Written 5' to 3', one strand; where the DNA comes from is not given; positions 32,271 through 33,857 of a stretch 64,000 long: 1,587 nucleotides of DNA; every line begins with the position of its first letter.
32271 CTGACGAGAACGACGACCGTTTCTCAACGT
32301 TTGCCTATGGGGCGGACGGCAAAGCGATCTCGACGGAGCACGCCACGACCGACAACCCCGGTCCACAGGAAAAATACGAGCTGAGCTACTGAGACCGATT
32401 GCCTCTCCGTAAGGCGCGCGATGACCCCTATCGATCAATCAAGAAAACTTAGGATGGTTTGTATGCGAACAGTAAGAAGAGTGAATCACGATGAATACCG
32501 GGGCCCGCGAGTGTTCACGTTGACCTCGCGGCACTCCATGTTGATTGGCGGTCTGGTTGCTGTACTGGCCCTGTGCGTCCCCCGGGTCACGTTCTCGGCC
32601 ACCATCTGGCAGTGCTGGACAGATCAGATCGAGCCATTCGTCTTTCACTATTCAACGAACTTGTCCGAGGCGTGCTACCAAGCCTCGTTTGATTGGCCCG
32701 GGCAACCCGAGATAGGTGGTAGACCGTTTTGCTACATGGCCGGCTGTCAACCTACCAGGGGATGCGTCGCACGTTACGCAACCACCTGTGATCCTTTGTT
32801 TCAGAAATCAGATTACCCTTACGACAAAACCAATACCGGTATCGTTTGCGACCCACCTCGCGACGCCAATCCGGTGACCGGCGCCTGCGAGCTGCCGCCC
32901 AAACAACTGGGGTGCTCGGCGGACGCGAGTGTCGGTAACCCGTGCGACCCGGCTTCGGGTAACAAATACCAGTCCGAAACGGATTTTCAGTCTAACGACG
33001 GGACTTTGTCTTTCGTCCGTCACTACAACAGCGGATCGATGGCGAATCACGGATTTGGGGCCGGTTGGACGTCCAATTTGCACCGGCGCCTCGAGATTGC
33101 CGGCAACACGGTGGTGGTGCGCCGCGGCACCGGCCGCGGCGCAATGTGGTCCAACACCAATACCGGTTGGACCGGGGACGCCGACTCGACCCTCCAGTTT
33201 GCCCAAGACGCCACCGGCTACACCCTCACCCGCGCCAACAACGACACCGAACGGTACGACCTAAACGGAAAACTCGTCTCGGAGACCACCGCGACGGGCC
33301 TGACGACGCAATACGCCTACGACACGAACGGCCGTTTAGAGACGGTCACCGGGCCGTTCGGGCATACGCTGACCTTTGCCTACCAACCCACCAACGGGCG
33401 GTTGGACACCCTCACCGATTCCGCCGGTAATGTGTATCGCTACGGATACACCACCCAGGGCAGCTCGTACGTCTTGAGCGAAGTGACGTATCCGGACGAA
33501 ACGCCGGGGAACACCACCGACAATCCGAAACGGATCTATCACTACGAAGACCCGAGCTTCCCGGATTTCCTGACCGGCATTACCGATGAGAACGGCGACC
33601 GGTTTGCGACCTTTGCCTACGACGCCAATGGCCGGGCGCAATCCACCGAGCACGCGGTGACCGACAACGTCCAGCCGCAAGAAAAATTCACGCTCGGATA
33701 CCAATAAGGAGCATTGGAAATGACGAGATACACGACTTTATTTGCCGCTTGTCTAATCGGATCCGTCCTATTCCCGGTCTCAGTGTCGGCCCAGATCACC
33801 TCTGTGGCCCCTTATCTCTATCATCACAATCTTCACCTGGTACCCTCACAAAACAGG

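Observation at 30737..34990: Three tandem alternative RHS head genes: unrelated N-terminal domains fused to one conserved YD-repeat module, upstream of a single RHS shell/toxin gene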

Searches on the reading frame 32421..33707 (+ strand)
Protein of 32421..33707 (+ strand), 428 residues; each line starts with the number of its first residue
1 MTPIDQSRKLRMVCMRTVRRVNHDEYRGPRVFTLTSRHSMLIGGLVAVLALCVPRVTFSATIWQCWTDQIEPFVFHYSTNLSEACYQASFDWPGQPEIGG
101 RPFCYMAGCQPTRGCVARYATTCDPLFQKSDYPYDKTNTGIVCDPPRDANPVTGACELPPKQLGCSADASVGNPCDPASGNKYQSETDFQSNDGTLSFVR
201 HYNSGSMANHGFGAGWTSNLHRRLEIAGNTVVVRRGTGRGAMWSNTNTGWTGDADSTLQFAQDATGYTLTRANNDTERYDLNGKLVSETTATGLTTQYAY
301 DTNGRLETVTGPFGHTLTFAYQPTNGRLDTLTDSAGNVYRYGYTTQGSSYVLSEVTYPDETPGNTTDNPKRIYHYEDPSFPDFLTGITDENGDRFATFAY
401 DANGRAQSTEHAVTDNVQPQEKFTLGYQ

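Call 3: search_protein_families(library=pfam, proteins=[window:32421-33707:+], max_evalue=0.01)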
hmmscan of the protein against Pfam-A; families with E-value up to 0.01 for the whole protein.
window:32421-33707:+ (428 aa): 2 families
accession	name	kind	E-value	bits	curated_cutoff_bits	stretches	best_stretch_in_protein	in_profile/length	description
PF20148.4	DUF6531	-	8.7e-18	64.9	24.1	1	172-239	1-70/74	Domain of unknown function (DUF6531)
PF05593.20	RHS_repeat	-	1.3e-13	51.4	22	1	279-316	1-38/38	RHS Repeat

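Call 8: find_homologous_proteins(query=window:32421-33707:+, max_evalue=0.00001)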
Query window:32421-33707:+ (428 aa): 189 proteins with E <= 0.00001 among 7398 candidates; the best 120 are listed.
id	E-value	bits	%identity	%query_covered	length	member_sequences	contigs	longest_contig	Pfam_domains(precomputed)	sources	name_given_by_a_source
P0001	7.7e-290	979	100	97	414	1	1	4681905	PF05593.20,PF25023.2,PF20148.5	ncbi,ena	-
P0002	4.7e-246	835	87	97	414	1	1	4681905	PF05593.20,PF25023.2,PF20148.5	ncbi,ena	-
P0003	2.6e-117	411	66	69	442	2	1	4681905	PF05593.20,PF25023.2,PF20148.5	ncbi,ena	-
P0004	1.3e-115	405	69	65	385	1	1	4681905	PF05593.20,PF20148.5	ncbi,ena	-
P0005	3.1e-94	335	55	69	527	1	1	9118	PF05593.20,PF25023.2,PF20148.5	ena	-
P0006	8.4e-85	303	56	63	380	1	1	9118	PF05593.20,PF25023.2,PF20148.5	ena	-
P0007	2.6e-78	282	48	63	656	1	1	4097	PF05593.20,PF25023.2,PF20148.5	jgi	jgi:YD repeat-containing protein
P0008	1.3e-75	273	53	65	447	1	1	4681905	PF05593.20,PF25023.2,PF20148.5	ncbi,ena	-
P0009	6.9e-74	268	43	75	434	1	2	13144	PF05593.20,PF25023.2,PF20148.5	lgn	-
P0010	1.7e-73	266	48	63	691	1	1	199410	PF15283.13,PF05593.20,PF25023.2,PF20148.5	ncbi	-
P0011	3.9e-73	265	53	60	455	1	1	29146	PF05593.20,PF25023.2,PF20148.5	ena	-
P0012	1.6e-71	260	51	60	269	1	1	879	PF05593.20,PF25023.2,PF20148.5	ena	-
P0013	2.6e-70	256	49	64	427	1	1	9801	PF05593.20,PF25023.2,PF20148.5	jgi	jgi:YD repeat-containing protein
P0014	3.3e-69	252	51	62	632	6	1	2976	PF05593.20,PF25023.2,PF20148.5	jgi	jgi:YD repeat-containing protein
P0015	3.5e-69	252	46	63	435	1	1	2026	PF05593.20,PF25023.2,PF20148.5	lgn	-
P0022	8.4e-66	241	45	65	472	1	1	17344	PF05593.20,PF20148.5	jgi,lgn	-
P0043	1.1e-60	224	44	67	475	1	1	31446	PF05593.20,PF20148.5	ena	-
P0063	8.6e-53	198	39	78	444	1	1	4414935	PF05593.20,PF25023.2,PF20148.5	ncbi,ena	-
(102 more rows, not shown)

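Call 10: find_encoding_contigs(protein=P0002, flank=10000, max_places=3)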
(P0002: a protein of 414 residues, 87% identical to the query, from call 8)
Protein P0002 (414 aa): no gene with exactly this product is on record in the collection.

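Call 11: find_encoding_contigs(protein=P0063, flank=10000, max_places=3)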
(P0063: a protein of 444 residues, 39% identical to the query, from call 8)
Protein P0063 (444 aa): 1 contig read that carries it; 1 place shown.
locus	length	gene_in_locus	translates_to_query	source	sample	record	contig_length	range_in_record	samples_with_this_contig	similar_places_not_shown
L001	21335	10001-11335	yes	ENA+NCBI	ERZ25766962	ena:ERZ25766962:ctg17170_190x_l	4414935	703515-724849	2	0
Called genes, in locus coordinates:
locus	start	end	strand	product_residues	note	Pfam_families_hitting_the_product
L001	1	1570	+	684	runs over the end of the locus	PF00378:ECH_1, PF16113:ECH_2, PF02737:3HCDH_N, PF00725:3HCDH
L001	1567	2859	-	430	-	PF14269:Arylsulfotran_2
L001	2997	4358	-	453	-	PF05935:Arylsulfotrans (faint), PF14269:Arylsulfotran_2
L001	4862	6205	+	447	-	-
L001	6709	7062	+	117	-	-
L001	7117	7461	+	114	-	-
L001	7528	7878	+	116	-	-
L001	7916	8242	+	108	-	-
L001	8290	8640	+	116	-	-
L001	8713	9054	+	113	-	-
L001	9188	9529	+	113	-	-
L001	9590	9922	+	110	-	-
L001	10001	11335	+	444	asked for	PF20148:DUF6531, PF25023:TEN_YD-shell, PF05593:RHS_repeat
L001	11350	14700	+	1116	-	PF05593:RHS_repeat, PF25023:TEN_YD-shell, PF05593:RHS_repeat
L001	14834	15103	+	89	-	-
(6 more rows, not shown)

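Call 14: find_related_loci(query=A1, collection=genome_contigs, flank=10000)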
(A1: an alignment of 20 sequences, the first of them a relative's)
Query A1 (414 aa) in genome_contigs; peptide patterns used: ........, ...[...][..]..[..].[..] (x = any residue, [..] = any of these).
598 stretches matched a pattern (row limit reached: there are more); 518 encode a relative of the query (tblastn E <= 1e-3); the best 80 are kept; 79 distinct loci.
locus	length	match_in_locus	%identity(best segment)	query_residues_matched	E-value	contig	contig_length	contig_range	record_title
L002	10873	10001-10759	56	157-413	5e-86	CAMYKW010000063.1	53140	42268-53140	MAG: uncultured Gammaproteobacteria bacterium isolate FCS_M_Gamma_073 genome assembly, contig: scaffold_2766, whole geno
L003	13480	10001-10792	55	145-413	6e-86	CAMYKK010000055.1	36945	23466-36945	MAG: uncultured Gammaproteobacteria bacterium isolate FCS_M_Gamma_075 genome assembly, contig: scaffold_1583, whole geno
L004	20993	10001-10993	46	86-413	7e-81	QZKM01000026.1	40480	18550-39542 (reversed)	MAG: Gammaproteobacteria bacterium isolate SURF_13 Ga0104751_1001399, whole genome shotgun sequence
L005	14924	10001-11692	49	126-413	4e-80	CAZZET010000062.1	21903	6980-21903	MAG TPA_asm: uncultured Methylococcales bacterium isolate binchicken_co46_527 genome assembly, contig: NODE_4373_length_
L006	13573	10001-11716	54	133-413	2e-78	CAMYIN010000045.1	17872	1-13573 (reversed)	MAG: uncultured Gammaproteobacteria bacterium isolate ES_M_Gamma_067 genome assembly, contig: NODE_1787_length_17872_cov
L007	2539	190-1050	47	127-414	5e-76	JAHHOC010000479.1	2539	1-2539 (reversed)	MAG: Arenicella sp. isolate HDS-6 SC9685-86-88_k127_161361, whole genome shotgun sequence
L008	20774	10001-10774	48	150-414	2e-70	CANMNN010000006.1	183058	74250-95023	uncultured Arenicella sp. isolate 2-1273.fasta genome assembly, contig: NODE_14, whole genome shotgun sequence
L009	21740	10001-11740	44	128-413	1e-69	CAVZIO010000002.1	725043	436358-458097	MAG: uncultured Gammaproteobacteria bacterium isolate MFD00962.bin.2.91 genome assembly, contig: contig_121966, whole ge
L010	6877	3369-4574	36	22-413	1e-69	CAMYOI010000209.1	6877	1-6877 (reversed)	MAG: uncultured Gammaproteobacteria bacterium isolate FCS_Gamma_070 genome assembly, contig: scaffold_5628, whole genome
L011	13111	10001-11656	48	146-413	2e-69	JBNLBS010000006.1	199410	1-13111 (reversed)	MAG: Methylococcaceae bacterium isolate C2.bin.22.strict NODE_6_length_199410_cov_12.002263, whole genome shotgun sequen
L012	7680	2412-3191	46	146-411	5e-69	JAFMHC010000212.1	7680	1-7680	MAG: Gammaproteobacteria bacterium isolate DEBay_Spr20G08_31 NODE_7836_length_7680_cov_5.3739, whole genome shotgun sequ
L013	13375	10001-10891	43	103-414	8e-69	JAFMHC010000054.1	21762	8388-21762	MAG: Gammaproteobacteria bacterium isolate DEBay_Spr20G08_31 NODE_1696_length_21762_cov_6.30092, whole genome shotgun se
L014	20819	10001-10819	43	135-414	1e-68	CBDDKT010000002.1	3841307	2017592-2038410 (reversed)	MAG: Arenicella sp. isolate ab8cd949-2da5-494f-a2da-1e27307f8e5f genome assembly, contig: contig_2, whole genome shotgun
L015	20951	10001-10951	41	95-413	2e-68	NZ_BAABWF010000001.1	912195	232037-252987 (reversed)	Arenicella sp. 4NH20-0111 sequence01, whole genome shotgun sequence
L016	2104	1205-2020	46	136-413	1e-69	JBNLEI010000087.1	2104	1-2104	MAG: Methylococcaceae bacterium isolate C1C2.bin.3.orig k141_3135212, whole genome shotgun sequence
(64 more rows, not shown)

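Call 21: find_encoding_contigs(protein=P0008, flank=10000, max_places=3)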
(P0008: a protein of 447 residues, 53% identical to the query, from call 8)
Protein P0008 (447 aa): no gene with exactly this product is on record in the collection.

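Call 22: list_cluster_members(proteins=[P0001, P0002, P0004, P0008, P0005])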
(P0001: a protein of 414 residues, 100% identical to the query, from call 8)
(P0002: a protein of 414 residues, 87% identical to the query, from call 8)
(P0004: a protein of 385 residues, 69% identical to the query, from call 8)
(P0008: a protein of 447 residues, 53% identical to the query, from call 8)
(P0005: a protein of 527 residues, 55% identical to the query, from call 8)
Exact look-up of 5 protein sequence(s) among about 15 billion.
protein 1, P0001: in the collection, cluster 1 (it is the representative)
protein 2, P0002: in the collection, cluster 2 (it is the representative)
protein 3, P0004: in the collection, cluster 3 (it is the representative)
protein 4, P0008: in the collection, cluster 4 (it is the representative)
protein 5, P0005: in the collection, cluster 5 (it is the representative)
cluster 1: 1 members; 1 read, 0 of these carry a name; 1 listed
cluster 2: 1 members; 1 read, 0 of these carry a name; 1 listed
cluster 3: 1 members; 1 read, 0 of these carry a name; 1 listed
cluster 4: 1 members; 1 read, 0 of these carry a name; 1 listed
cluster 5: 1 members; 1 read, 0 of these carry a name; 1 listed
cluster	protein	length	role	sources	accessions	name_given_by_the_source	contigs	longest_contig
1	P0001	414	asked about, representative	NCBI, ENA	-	-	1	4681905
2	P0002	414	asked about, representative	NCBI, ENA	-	-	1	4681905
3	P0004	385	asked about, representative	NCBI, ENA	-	-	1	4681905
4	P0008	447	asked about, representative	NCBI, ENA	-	-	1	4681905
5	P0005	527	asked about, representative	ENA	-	-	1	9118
